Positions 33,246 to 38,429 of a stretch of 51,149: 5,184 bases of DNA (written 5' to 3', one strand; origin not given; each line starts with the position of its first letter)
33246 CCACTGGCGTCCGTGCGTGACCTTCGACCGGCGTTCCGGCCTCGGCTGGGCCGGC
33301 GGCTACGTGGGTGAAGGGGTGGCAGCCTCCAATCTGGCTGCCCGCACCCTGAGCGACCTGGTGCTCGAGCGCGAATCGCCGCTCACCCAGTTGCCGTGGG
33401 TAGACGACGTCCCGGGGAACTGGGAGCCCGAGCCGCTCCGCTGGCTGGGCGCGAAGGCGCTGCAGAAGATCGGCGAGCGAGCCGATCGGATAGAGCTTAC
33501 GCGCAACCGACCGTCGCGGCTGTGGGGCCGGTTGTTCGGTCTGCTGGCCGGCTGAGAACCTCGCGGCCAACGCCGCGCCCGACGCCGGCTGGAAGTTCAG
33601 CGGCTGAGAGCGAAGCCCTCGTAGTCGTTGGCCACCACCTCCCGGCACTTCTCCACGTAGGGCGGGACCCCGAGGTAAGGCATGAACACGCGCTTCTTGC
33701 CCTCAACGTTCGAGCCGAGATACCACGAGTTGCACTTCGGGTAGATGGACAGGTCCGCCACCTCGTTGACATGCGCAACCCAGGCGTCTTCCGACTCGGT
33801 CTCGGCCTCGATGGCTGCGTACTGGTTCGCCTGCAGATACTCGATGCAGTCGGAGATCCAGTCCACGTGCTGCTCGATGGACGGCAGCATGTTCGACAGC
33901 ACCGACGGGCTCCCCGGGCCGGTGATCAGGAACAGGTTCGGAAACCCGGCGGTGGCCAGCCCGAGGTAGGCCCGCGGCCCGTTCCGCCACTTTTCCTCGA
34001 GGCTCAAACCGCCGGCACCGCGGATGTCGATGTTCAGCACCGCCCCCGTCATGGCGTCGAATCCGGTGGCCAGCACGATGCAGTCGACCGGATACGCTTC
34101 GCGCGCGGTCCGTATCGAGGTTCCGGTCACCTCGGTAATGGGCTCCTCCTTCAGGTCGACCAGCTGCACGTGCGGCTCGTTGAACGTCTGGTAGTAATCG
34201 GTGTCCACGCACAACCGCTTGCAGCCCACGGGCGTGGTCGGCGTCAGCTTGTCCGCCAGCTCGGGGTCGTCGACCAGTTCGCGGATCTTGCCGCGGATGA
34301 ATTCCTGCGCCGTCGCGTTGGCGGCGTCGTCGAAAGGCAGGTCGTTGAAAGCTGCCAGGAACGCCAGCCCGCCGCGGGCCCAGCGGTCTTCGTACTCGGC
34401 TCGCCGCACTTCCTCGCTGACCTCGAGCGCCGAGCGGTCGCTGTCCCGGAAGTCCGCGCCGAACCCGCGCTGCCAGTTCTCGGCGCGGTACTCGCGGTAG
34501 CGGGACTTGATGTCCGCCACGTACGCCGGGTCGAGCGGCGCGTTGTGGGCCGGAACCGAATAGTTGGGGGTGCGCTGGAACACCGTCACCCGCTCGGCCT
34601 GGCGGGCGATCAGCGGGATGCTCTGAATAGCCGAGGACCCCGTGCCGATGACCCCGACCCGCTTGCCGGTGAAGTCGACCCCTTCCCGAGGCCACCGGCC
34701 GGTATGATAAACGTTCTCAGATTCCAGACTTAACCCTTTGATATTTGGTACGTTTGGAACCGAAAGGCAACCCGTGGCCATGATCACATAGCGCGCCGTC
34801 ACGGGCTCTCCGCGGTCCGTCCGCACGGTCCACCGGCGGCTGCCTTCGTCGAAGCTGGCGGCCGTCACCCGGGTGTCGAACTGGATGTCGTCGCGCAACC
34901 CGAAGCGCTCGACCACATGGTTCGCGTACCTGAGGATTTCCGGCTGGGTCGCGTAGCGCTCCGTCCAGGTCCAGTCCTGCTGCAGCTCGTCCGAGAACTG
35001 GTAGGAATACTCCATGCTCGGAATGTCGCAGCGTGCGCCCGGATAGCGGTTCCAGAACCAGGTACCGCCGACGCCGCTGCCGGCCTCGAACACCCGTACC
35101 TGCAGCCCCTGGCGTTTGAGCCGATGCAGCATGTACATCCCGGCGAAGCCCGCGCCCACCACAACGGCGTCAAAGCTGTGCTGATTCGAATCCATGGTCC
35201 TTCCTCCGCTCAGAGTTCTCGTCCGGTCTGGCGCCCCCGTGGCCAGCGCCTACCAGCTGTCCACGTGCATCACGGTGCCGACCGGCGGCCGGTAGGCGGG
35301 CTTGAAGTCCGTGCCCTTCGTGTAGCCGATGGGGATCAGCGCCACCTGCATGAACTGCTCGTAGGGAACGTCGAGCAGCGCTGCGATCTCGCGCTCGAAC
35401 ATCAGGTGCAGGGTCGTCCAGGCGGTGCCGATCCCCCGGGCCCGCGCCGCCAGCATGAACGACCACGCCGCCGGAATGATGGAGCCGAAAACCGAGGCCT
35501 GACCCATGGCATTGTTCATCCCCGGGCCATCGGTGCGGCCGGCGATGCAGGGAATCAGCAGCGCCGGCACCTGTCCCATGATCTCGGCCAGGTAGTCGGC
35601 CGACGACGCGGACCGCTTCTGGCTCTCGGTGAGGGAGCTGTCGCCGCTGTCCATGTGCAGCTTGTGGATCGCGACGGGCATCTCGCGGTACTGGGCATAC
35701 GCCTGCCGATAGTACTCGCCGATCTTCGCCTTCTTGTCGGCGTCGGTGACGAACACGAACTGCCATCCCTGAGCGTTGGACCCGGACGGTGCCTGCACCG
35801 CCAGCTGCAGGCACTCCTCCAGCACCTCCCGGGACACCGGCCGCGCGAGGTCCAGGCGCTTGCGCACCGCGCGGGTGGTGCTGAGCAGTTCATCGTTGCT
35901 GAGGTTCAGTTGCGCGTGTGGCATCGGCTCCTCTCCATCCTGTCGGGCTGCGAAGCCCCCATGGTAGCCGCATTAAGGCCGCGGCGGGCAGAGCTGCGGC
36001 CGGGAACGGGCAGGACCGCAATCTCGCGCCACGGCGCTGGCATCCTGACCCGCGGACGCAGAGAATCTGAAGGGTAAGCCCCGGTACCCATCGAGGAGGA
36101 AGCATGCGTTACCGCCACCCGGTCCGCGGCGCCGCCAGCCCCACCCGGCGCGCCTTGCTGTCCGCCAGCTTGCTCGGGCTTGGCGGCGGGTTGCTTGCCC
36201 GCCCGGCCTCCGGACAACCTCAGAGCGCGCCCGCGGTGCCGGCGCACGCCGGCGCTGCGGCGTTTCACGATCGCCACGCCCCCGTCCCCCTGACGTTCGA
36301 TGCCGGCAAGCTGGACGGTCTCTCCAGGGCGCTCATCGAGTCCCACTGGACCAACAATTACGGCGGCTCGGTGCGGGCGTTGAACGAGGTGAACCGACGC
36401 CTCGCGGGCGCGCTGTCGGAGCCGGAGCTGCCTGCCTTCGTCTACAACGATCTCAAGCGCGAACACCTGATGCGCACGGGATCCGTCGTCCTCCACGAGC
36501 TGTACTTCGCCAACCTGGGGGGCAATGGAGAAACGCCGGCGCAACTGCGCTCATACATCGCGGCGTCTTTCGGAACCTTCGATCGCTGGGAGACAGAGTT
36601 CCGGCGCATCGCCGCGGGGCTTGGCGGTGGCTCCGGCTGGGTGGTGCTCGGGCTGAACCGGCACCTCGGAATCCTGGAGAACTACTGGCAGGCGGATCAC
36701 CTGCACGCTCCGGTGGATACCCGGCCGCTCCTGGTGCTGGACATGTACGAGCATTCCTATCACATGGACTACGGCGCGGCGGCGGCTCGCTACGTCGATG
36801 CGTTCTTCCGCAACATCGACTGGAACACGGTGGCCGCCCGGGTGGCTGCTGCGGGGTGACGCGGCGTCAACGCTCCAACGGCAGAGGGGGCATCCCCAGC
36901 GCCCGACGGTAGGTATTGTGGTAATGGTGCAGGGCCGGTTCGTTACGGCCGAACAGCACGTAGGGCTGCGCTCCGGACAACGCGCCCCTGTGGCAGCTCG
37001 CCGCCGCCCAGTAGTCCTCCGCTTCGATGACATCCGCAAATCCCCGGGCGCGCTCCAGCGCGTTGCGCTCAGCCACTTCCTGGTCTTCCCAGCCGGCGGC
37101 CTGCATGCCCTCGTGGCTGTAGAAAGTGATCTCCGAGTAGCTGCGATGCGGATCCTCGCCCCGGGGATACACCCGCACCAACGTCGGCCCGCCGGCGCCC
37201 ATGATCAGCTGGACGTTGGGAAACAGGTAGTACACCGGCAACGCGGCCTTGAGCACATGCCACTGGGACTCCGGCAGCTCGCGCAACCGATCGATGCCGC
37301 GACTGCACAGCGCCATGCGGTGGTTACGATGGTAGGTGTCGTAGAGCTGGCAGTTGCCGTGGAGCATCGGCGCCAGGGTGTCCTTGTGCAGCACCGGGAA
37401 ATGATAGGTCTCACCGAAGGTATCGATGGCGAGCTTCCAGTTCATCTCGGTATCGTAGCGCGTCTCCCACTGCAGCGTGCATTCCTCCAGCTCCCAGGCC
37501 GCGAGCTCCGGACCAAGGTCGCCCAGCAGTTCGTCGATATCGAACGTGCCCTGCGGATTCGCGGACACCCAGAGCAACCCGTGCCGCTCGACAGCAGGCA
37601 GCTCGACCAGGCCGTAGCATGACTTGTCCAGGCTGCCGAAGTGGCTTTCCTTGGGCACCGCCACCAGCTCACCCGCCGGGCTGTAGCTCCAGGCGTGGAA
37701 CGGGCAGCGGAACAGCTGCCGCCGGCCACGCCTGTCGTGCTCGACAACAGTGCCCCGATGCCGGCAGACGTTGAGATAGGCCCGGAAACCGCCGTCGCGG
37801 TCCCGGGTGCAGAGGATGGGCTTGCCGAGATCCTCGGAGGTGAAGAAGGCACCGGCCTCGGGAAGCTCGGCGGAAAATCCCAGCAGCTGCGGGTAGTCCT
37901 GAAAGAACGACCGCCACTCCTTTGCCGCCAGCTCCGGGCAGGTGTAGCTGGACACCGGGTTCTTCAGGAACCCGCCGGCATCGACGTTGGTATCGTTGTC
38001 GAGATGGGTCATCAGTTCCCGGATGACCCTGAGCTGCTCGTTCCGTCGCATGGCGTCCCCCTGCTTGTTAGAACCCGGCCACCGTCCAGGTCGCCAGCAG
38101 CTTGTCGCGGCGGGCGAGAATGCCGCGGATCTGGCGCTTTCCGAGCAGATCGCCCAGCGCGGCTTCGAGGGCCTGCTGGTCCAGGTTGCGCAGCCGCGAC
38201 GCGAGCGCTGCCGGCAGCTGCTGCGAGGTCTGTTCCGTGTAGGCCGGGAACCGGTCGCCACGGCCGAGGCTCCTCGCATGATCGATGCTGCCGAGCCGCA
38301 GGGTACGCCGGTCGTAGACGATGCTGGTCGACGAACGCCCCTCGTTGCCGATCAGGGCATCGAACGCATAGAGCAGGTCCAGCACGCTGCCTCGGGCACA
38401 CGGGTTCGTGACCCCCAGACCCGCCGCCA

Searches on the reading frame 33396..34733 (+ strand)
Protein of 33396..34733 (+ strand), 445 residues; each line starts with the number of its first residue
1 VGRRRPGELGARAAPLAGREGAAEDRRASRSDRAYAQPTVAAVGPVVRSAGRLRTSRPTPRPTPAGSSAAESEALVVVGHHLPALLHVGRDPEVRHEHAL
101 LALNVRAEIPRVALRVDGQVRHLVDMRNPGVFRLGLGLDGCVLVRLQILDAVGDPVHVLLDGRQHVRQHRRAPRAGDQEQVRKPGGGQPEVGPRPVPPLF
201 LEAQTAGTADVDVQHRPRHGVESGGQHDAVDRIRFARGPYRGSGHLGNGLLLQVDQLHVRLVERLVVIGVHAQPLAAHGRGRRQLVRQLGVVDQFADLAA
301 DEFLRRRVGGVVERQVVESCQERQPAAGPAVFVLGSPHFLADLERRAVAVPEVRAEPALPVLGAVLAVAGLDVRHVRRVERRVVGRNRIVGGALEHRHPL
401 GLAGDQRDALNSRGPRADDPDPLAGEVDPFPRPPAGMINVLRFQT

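Call 8: search_protein_families(library=pfam, proteins=[window:33396-34733:+])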
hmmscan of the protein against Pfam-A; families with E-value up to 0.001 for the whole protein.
window:33396-34733:+ (445 aa): 0 families

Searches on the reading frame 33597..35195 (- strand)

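Call 8: search_protein_families(library=pfam, proteins=[window:33597-35195:-])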
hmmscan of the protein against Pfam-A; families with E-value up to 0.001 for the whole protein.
window:33597-35195:- (532 aa): 12 families
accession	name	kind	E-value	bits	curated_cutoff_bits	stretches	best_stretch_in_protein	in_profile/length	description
PF13738.12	Pyr_redox_3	-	1.3e-20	74.3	30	1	11-234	1-223/305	Pyridine nucleotide-disulphide oxidoreductase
PF07992.20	Pyr_redox_2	-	5.3e-17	62.6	26.1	1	9-221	2-185/291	Pyridine nucleotide-disulphide oxidoreductase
PF13450.12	NAD_binding_8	-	7.6e-12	45.8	21.9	1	12-59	1-48/68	NAD(P)-binding Rossmann-like domain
PF01266.30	DAO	-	7.5e-10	39.3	27.9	1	9-47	1-40/353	FAD dependent oxidoreductase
PF00743.25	FMO-like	-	3.2e-08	32.9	22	1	11-210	5-216/532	Flavin-binding monooxygenase-like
PF13454.12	NAD_binding_9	-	1.1e-07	32.4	21.8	1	11-142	1-153/155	FAD-NAD(P)-binding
PF13434.12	Lys_Orn_oxgnase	-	3.5e-07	30.1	21.3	1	81-232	91-249/339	L-lysine 6-monooxygenase/L-ornithine 5-monooxygenase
PF03486.20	HI0933_like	-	1.8e-06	28.1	50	0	9-43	2-36/244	HI0933-like protein Rossmann domain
PF00890.30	FAD_binding_2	-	7.4e-05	22.6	20.4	1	9-48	1-40/414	FAD binding domain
PF05834.18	Lycopene_cycl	-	9.8e-05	22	23.4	1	9-147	1-145/380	Lycopene cyclase protein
PF00070.33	Pyr_redox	-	0.00031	21.6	22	0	10-40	2-32/82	Pyridine nucleotide-disulphide oxidoreductase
PF01593.30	Amino_oxidase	-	0.00069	19.5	19.8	0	24-44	8-28/443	Flavin containing amine oxidoreductase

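Call 27: search_protein_families(library=ncbifam, proteins=[window:33597-35195:-], max_evalue=0.00001)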
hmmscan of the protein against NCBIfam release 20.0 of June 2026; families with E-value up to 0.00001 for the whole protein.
window:33597-35195:- (532 aa): 13 families
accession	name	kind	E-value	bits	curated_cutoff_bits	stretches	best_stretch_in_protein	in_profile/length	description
NF045818.1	Neo-PentlctneDsynPtlE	equivalog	4e-85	286.1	1100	1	6-481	47-531/587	neopentalenolactone/pentalenolactone D synthase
NF040505.1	ArsO_flavin_mono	equivalog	1.5e-17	64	425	1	9-212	2-195/346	ArsO family NAD(P)H-dependent flavin-containing monooxygenase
TIGR04018.1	Bthiol_YpdA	hypoth_equivalog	4.5e-14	52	339.9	1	9-213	1-188/316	YpdA family putative bacillithiol disulfide reductase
NF058570.1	trimeth_mono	equivalog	8.3e-11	41.7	675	1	83-191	96-208/443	trimethylamine monooxygenase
TIGR04046.1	MSMEG_0569_nitr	hypoth_equivalog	1.6e-08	34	498.35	1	9-191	2-175/400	MSMEG_0569 family flavin-dependent oxidoreductase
TIGR01292.1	TRX_reduct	equivalog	2.1e-07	30.1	343.45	0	114-211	81-175/300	thioredoxin-disulfide reductase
TIGR01790.1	carotene-cycl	subfamily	2.7e-07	30.1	209.5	1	9-145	1-140/387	lycopene cyclase family protein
TIGR02032.1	GG-red-SF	subfamily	3.5e-07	30.2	158.8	0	8-39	1-32/297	geranylgeranyl reductase family protein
TIGR03197.1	MnmC_Cterm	equivalog_domain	3.6e-07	29.6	174.2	0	10-42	2-34/400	FAD-dependent 5-carboxymethylaminomethyl-2-thiouridine(34) oxidoreductase MnmC1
NF002480.1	PRK01747.1-1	equivalog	2.5e-06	26.2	540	0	7-41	248-282/645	bifunctional tRNA (5-methylaminomethyl-2-thiouridine)(34)-methyltransferase MnmC2/FAD-dependent 5-carboxymethylaminomethyl-2-thiouridine(34)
TIGR03467.1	HpnE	equivalog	3.8e-06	26.5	283.05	0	11-44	2-35/430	hydroxysqualene dehydroxylase HpnE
NF046103.1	NOXase_Strep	equivalog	4.5e-06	25.9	600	0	102-207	70-177/442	H2O-forming NADH oxidase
NF009410.0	PRK12771.1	subfamily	6.1e-06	25.1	516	0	11-45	142-176/566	NAD(P)-binding protein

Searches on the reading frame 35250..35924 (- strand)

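Call 8: search_protein_families(library=pfam, proteins=[window:35250-35924:-])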
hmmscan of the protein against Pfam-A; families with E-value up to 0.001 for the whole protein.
window:35250-35924:- (224 aa): 2 families
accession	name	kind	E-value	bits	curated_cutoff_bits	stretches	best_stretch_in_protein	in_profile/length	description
PF00881.29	Nitroreductase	-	8.3e-23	81.8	23.5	1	18-201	5-167/167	Nitroreductase family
PF14512.11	TM1586_NiRdase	-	2.7e-06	27.6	27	0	31-92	156-212/215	Putative TM nitroreductase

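Call 27: search_protein_families(library=ncbifam, proteins=[window:35250-35924:-], max_evalue=0.00001)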
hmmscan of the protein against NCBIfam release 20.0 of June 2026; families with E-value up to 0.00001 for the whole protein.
window:35250-35924:- (224 aa): 4 families
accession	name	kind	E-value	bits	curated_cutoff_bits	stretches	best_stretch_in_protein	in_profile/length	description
TIGR02476.1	BluB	equivalog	1.4e-16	60.5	150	1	12-209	11-187/205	5,6-dimethylbenzimidazole synthase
NF009810.0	PRK13294.1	equivalog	1.1e-08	34.4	304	1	11-205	255-433/449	coenzyme F420-0:L-glutamate ligase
TIGR03553.1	F420_FbiB_CTERM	equivalog_domain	2e-08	34.2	249.55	1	16-205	5-178/194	F420 biosynthesis protein FbiB, C-terminal domain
NF008275.0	PRK11053.1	equivalog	3.5e-06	26.6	227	0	16-78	8-70/217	oxygen-insensitive NAD(P)H nitroreductase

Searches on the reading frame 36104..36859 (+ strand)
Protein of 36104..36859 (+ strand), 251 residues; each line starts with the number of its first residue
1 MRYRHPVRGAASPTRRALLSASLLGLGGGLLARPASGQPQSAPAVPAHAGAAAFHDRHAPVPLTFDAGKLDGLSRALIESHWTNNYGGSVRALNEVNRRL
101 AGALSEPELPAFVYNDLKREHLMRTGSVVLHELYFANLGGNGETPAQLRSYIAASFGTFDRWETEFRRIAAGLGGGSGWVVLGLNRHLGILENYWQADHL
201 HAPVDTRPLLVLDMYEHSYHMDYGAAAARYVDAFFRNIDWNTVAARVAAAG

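Call 8: search_protein_families(library=pfam, proteins=[window:36104-36859:+])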
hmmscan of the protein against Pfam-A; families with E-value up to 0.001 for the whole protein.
window:36104-36859:+ (251 aa): 1 family
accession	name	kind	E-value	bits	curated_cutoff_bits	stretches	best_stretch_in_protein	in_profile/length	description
PF02777.23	Sod_Fe_C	-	6e-23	81.3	20.9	1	147-246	4-102/102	Iron/manganese superoxide dismutases, C-terminal domain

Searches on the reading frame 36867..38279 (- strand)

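Call 8: search_protein_families(library=pfam, proteins=[window:36867-38279:-])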
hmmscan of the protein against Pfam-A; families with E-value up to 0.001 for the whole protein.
window:36867-38279:- (470 aa): 2 families
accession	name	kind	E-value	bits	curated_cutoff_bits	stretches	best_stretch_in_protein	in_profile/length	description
PF00848.25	Ring_hydroxyl_A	-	9.4e-26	91.4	24.9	1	270-461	7-206/208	Ring hydroxylating alpha subunit (catalytic domain)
PF00355.32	Rieske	-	1.6e-13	50.8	20.3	1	133-213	5-83/88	Rieske [2Fe-2S] domain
